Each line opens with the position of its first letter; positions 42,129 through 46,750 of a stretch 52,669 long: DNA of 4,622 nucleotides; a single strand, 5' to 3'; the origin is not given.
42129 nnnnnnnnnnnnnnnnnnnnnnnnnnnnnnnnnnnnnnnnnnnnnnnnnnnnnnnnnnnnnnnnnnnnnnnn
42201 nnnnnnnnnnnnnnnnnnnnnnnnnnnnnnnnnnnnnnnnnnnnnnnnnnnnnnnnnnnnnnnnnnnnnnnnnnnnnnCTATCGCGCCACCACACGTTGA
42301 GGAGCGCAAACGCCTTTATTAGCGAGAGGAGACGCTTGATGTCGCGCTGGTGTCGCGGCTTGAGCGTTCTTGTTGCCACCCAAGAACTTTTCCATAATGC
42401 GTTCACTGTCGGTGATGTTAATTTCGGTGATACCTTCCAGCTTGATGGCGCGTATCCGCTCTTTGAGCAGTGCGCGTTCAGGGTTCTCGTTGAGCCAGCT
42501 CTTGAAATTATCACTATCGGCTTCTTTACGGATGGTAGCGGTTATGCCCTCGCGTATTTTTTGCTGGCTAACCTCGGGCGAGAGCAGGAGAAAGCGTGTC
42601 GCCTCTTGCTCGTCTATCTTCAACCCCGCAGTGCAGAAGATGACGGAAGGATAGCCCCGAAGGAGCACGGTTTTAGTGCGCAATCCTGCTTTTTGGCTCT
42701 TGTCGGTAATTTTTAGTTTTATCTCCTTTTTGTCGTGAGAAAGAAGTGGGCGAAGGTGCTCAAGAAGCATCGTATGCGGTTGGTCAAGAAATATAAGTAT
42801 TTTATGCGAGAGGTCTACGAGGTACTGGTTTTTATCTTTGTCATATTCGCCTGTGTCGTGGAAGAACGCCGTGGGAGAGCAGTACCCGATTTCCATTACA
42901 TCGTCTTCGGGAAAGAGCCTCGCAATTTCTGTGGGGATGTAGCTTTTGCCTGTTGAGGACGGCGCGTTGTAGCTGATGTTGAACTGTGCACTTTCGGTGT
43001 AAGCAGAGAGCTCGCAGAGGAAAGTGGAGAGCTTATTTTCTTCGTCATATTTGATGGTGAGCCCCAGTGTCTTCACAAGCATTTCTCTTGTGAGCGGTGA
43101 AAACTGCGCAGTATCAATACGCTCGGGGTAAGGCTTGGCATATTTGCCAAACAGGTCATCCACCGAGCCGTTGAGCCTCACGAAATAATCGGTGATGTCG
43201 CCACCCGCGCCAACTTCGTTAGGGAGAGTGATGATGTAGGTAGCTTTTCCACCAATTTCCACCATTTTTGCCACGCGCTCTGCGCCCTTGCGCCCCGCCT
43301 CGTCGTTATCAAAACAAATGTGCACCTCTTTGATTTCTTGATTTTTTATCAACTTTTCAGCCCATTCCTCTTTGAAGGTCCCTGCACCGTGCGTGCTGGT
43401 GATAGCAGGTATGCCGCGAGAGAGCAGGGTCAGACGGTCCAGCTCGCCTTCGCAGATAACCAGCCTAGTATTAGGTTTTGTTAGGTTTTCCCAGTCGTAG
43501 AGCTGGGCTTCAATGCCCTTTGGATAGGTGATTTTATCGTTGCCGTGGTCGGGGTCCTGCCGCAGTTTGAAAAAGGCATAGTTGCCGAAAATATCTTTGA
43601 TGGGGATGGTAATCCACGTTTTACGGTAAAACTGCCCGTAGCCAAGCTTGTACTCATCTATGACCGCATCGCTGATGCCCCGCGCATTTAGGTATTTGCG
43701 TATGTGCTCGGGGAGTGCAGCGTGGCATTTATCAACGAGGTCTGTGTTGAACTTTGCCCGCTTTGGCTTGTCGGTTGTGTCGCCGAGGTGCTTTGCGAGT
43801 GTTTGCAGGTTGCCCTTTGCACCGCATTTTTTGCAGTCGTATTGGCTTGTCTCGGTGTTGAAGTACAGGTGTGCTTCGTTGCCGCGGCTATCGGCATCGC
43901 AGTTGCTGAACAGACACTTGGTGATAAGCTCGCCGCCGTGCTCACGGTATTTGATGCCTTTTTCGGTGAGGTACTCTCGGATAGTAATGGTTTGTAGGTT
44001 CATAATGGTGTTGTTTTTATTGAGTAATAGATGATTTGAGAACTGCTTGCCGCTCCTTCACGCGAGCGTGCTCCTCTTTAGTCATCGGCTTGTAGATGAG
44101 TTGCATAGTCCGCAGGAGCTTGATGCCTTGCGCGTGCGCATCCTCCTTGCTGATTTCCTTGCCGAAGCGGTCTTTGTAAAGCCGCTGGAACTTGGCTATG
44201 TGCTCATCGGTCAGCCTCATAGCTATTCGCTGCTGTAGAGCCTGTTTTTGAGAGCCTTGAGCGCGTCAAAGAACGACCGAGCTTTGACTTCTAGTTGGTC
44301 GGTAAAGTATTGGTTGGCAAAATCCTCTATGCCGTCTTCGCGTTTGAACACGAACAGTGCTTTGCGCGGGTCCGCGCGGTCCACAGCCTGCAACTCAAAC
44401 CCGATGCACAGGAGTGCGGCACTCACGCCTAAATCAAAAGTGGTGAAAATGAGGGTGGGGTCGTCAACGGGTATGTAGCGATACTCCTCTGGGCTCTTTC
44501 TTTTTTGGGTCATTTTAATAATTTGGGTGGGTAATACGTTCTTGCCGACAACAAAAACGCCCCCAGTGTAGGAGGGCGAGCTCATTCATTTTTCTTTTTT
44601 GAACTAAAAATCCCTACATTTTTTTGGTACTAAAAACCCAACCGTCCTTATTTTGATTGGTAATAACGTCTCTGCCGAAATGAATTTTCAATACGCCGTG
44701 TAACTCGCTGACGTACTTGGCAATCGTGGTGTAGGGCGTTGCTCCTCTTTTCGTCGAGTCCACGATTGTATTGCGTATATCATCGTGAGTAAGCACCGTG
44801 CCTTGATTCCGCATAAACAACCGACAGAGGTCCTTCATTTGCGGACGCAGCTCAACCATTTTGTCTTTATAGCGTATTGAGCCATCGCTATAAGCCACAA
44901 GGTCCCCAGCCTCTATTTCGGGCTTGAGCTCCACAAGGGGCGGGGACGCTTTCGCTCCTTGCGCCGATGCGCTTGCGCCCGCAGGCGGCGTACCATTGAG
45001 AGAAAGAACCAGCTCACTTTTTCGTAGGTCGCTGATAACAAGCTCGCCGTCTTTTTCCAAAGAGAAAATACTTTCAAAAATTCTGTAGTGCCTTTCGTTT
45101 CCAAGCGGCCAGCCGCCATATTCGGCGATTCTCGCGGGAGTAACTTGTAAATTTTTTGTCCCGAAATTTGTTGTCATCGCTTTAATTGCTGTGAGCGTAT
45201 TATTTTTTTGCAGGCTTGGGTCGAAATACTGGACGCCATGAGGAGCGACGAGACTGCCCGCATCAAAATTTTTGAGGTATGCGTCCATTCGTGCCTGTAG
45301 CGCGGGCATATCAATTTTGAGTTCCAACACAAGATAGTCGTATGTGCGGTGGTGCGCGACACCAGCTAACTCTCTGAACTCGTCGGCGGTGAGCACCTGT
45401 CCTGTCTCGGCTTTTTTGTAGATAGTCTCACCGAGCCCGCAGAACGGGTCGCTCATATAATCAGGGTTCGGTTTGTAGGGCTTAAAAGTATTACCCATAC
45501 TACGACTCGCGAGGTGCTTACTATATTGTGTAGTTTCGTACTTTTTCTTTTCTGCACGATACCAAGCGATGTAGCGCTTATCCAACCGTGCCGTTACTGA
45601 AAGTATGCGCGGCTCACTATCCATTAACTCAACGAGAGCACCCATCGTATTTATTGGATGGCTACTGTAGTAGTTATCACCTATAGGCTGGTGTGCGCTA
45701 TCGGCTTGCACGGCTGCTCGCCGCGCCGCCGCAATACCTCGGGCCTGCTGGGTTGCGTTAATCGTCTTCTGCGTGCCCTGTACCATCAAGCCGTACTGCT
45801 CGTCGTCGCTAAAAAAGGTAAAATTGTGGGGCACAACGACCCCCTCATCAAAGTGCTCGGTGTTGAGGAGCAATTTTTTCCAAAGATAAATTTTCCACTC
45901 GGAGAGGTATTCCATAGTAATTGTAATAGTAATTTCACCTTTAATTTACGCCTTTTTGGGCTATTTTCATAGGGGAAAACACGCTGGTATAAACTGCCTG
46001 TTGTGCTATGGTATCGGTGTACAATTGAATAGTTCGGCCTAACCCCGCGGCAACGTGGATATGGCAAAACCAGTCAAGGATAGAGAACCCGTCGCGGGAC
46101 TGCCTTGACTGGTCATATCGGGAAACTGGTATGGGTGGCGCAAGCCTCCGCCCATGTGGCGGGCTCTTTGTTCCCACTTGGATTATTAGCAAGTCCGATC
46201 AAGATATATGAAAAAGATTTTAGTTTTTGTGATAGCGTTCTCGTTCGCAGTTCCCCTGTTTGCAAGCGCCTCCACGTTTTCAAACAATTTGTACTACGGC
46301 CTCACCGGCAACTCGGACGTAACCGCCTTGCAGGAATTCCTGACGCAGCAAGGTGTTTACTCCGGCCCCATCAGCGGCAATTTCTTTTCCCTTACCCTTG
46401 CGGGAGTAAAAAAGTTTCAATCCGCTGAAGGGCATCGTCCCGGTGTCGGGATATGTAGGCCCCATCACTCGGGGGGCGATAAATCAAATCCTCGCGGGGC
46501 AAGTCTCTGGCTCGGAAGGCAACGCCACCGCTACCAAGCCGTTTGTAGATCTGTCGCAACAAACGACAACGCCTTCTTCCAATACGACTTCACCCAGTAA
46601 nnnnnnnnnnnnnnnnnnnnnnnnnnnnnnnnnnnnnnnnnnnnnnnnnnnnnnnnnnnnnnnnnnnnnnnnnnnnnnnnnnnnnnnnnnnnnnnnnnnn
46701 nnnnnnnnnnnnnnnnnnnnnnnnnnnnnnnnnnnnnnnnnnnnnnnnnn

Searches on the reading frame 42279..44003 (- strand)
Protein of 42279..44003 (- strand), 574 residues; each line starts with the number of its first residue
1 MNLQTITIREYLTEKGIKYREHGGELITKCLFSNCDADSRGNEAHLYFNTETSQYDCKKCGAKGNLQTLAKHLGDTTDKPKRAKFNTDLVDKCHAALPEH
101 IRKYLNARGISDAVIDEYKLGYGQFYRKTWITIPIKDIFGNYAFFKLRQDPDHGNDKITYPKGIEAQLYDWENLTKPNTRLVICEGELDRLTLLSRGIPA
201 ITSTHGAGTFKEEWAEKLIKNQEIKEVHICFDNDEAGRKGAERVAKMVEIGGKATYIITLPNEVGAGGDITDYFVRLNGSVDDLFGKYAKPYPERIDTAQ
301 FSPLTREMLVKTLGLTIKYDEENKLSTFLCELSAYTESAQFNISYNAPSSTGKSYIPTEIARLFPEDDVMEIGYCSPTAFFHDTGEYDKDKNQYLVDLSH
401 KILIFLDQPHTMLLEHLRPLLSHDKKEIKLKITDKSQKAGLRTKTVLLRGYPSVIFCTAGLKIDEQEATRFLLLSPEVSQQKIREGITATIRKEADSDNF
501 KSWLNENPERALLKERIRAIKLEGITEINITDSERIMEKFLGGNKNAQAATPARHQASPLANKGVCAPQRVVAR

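Call 24: search_protein_families(library=pfam, proteins=[window:42279-44003:-], max_evalue=0.001)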
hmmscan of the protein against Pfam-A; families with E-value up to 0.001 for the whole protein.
window:42279-44003:- (574 aa): 4 families
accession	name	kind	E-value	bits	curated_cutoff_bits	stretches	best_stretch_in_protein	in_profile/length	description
PF13155.12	Toprim_2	-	3e-12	47.2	22.1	1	182-262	1-80/88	Toprim-like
PF13662.12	Toprim_4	-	9.3e-08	32.6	25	1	181-249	3-75/85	Toprim domain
PF01751.28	Toprim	-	6.7e-05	23.4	23.1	1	181-249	2-81/96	Toprim domain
PF13362.12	Toprim_3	-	8.6e-05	23.4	27.2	1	181-275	2-90/95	Toprim domain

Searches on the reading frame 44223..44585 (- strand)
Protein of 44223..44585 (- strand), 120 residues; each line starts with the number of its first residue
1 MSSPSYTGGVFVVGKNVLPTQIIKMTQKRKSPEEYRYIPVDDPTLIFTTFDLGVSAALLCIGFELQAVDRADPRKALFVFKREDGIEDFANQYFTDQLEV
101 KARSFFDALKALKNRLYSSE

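Call 24: search_protein_families(library=pfam, proteins=[window:44223-44585:-], max_evalue=0.001)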
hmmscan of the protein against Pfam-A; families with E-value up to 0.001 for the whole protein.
window:44223-44585:- (120 aa): 1 family
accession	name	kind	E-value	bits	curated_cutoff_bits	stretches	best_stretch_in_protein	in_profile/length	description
PF18903.5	DUF5659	-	4e-12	46.2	23.6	1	47-118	4-75/75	Domain of unknown function (DUF5659)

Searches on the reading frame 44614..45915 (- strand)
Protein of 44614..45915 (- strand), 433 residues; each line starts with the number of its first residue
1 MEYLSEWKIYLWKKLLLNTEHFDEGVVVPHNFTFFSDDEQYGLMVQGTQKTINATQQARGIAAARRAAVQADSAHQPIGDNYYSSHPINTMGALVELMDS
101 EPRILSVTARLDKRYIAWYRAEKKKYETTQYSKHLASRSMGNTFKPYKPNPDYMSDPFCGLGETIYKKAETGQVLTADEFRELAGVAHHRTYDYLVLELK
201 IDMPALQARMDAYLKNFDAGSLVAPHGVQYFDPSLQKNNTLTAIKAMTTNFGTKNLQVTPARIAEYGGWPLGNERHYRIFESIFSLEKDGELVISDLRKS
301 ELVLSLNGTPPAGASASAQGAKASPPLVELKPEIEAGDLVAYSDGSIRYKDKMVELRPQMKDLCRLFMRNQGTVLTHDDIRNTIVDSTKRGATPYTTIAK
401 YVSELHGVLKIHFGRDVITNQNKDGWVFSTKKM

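Call 16: search_protein_families(library=pfam, proteins=[window:44614-45915:-], max_evalue=0.01)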
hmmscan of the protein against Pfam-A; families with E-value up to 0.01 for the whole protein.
window:44614-45915:- (433 aa): 1 family
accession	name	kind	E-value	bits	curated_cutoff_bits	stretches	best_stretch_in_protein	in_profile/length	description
PF00486.34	Trans_reg_C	-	0.0064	17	26.2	0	352-424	2-73/77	Transcriptional regulatory protein, C terminal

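Call 73: search_protein_families(library=phrogs, proteins=[window:44614-45915:-], max_evalue=0.001)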
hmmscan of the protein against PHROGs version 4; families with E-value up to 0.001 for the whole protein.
window:44614-45915:- (433 aa): 0 families

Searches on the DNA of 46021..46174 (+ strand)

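Call 81: search_dna_similar(query=window:46021-46174:+, collection=phages, mode=distant, max_evalue=0.001, max_rows=10)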
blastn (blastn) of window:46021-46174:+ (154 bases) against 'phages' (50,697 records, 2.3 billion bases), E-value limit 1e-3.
No match.

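Call 82: search_dna_similar(query=window:46021-46174:+, collection=plasmids, mode=distant, max_evalue=0.001, max_rows=10)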
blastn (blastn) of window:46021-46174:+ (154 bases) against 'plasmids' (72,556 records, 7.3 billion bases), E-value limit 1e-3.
No match.

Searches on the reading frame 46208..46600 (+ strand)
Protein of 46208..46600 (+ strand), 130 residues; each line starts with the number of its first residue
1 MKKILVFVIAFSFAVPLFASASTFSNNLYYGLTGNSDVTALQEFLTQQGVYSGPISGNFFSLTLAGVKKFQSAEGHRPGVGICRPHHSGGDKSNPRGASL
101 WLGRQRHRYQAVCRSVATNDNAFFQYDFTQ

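Call 16: search_protein_families(library=pfam, proteins=[window:46208-46600:+], max_evalue=0.01)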
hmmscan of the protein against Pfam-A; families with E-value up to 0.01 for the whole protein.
window:46208-46600:+ (130 aa): 1 family
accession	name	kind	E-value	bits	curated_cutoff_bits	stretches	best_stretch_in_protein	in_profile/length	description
PF01471.23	PG_binding_1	-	1.2e-06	29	23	1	35-75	2-42/57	Putative peptidoglycan binding domain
